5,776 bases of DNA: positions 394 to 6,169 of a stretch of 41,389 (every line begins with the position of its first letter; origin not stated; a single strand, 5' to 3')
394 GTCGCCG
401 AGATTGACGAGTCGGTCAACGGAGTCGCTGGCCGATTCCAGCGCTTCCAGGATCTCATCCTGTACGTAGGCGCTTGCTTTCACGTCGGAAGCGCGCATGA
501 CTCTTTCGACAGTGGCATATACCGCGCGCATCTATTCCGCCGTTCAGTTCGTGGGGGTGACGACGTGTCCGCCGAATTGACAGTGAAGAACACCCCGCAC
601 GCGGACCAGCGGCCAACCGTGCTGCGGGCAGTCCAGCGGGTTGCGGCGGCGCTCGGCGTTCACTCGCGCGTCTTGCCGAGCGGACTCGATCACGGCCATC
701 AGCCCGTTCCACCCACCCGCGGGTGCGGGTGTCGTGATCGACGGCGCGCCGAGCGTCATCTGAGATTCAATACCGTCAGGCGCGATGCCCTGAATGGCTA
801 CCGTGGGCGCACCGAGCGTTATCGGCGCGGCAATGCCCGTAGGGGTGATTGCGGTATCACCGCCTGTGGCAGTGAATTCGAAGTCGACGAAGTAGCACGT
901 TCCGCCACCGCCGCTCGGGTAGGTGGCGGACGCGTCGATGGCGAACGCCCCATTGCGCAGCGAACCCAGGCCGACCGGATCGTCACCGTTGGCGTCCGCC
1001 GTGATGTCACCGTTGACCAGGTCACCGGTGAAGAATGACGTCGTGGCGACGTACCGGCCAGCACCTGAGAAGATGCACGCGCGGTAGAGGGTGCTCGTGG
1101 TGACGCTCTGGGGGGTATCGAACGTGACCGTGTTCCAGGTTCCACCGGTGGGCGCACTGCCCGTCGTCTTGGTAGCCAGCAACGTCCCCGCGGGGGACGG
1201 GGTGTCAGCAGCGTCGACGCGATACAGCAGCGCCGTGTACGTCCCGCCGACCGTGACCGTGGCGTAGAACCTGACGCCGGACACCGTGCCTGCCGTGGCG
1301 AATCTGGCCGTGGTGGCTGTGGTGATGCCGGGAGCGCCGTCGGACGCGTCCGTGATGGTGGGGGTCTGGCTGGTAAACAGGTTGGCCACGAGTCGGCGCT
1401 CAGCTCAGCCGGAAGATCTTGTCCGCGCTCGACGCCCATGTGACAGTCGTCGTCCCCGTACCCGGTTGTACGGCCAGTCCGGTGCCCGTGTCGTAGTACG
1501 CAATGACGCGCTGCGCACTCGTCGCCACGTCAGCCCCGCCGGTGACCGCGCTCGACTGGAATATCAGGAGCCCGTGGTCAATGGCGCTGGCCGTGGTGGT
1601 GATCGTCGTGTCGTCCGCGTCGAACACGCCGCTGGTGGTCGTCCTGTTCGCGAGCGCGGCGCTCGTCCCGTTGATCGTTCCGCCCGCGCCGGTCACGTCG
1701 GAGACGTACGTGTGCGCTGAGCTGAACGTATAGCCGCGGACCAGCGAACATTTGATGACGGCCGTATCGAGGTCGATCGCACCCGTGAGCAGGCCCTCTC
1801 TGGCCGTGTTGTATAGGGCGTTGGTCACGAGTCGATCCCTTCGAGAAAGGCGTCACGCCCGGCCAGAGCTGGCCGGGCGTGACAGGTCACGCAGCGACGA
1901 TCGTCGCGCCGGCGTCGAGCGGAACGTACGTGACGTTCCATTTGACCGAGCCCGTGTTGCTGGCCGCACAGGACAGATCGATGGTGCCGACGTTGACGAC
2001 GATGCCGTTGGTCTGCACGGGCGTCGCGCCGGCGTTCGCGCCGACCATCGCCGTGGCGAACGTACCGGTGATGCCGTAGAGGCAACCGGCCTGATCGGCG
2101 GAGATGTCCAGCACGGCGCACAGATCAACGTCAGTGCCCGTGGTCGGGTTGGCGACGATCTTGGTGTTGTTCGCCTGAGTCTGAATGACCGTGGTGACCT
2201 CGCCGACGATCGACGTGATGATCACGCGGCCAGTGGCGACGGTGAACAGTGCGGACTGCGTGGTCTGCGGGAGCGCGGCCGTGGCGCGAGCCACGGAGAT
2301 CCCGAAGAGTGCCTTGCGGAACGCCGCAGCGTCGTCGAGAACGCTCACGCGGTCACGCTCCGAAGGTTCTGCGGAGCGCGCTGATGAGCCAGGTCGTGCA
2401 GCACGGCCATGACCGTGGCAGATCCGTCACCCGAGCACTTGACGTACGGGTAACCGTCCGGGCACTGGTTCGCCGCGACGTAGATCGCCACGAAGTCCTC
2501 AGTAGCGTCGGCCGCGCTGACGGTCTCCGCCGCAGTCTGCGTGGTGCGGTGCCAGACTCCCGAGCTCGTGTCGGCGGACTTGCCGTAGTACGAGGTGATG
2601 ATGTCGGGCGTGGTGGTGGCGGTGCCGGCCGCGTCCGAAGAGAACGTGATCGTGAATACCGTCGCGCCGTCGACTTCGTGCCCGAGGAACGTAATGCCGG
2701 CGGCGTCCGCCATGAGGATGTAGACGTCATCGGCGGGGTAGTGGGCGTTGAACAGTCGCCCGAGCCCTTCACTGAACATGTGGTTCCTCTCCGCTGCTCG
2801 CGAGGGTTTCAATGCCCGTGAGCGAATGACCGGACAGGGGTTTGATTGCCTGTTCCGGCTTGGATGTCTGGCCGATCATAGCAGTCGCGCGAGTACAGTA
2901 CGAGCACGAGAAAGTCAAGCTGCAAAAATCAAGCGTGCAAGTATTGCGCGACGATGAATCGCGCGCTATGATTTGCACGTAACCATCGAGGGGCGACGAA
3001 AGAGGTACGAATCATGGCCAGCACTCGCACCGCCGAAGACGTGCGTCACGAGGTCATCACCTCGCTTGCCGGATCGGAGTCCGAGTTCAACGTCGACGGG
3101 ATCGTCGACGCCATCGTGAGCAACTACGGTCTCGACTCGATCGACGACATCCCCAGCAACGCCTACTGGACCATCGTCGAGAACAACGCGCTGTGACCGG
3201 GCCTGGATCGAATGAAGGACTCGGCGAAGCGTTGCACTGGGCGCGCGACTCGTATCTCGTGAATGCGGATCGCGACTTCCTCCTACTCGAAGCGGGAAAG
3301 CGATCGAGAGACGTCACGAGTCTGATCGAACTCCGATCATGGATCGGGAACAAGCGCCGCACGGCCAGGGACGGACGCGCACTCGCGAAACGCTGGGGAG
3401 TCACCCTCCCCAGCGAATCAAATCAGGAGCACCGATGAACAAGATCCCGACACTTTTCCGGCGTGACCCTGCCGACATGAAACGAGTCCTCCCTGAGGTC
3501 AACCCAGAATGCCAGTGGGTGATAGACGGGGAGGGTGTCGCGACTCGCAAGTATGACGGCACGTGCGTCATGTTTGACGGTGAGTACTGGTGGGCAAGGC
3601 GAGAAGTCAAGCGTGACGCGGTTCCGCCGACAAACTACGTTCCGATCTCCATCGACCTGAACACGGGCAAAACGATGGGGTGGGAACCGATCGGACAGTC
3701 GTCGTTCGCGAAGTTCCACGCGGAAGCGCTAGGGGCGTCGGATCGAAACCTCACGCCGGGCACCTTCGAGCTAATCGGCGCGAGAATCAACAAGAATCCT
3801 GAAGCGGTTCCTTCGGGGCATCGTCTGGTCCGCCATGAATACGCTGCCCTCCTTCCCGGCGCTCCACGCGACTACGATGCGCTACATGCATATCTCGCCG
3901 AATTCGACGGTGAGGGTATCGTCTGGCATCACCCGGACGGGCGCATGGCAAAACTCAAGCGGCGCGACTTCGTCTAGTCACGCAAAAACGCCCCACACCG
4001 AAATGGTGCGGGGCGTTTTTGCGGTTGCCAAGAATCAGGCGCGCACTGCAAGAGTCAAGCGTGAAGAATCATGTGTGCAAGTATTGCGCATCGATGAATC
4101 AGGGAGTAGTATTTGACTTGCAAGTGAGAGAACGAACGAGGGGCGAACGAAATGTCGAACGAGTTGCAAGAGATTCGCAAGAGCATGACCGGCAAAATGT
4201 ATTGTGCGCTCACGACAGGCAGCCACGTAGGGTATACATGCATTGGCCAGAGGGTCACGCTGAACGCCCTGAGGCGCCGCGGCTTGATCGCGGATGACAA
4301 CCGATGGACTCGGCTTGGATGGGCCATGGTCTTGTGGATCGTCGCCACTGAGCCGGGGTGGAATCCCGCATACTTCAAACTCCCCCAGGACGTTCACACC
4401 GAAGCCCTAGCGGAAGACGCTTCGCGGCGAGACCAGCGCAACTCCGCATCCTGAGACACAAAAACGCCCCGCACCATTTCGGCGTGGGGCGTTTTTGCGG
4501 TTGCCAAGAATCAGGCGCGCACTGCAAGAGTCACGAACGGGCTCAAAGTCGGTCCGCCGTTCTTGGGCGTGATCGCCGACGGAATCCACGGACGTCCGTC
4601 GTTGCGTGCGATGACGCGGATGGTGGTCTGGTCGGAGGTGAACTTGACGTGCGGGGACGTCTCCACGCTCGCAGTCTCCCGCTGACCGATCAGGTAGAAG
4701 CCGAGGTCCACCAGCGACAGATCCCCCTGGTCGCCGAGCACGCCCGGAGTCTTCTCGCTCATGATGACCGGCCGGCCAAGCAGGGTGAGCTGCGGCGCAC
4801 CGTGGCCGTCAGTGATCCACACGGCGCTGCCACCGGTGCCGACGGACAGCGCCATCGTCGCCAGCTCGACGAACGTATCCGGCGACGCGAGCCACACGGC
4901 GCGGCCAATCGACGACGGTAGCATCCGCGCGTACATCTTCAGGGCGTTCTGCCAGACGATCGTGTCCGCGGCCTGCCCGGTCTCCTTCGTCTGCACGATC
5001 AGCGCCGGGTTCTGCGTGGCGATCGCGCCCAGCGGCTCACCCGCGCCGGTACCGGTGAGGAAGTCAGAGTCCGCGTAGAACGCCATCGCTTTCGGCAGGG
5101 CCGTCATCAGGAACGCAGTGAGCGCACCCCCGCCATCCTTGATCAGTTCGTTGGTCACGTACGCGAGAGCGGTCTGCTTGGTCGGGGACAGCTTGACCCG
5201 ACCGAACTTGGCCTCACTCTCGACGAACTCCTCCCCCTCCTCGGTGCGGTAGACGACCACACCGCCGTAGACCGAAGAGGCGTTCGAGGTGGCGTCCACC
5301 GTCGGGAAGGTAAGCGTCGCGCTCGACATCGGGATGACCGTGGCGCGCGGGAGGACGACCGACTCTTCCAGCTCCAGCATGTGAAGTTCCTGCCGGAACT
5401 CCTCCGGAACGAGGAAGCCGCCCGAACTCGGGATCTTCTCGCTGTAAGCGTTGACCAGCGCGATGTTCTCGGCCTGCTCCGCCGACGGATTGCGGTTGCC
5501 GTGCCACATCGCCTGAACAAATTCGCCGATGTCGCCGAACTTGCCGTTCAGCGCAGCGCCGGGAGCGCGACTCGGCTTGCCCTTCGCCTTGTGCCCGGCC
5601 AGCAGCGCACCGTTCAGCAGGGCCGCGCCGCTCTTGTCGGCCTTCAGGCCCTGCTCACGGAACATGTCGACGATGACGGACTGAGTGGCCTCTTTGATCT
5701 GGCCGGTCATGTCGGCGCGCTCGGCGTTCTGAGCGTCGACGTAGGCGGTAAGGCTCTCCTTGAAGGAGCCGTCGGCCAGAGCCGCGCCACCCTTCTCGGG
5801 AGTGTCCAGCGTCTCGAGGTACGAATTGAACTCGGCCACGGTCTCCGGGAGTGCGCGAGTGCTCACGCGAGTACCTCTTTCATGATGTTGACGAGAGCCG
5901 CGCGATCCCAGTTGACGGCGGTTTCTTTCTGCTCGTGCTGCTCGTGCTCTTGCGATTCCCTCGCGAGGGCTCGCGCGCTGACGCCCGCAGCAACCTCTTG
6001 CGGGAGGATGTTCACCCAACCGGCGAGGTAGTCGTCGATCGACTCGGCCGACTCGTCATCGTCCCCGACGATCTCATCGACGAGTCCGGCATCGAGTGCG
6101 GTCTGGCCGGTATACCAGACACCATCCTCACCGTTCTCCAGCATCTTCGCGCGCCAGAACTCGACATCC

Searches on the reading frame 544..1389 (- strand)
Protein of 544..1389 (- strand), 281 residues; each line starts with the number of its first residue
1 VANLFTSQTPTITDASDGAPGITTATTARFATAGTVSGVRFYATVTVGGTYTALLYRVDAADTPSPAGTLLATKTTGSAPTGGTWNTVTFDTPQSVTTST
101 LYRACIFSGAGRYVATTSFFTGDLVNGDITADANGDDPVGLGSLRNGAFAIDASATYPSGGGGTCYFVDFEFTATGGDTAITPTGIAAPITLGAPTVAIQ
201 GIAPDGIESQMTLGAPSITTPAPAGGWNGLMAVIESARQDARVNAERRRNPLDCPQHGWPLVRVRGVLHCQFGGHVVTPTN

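Call 47: search_protein_families(library=pfam, proteins=[window:544-1389:-], max_evalue=0.001)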
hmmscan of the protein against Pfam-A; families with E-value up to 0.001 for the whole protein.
window:544-1389:- (281 aa): 1 family
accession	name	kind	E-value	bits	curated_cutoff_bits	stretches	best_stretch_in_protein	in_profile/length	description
PF13313.11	DUF4082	-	3.2e-16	60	28.4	1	29-160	22-134/143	Domain of unknown function (DUF4082)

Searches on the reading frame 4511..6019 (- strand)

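Call 28: search_protein_families(library=pfam, proteins=[window:4511-6019:-], max_evalue=0.001)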
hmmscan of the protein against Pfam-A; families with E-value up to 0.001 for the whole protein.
window:4511-6019:- (502 aa): 1 family
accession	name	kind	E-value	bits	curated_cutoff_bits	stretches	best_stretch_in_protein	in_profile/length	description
PF05065.19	Phage_capsid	-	6.6e-41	141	24.2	1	200-484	1-276/280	Phage capsid family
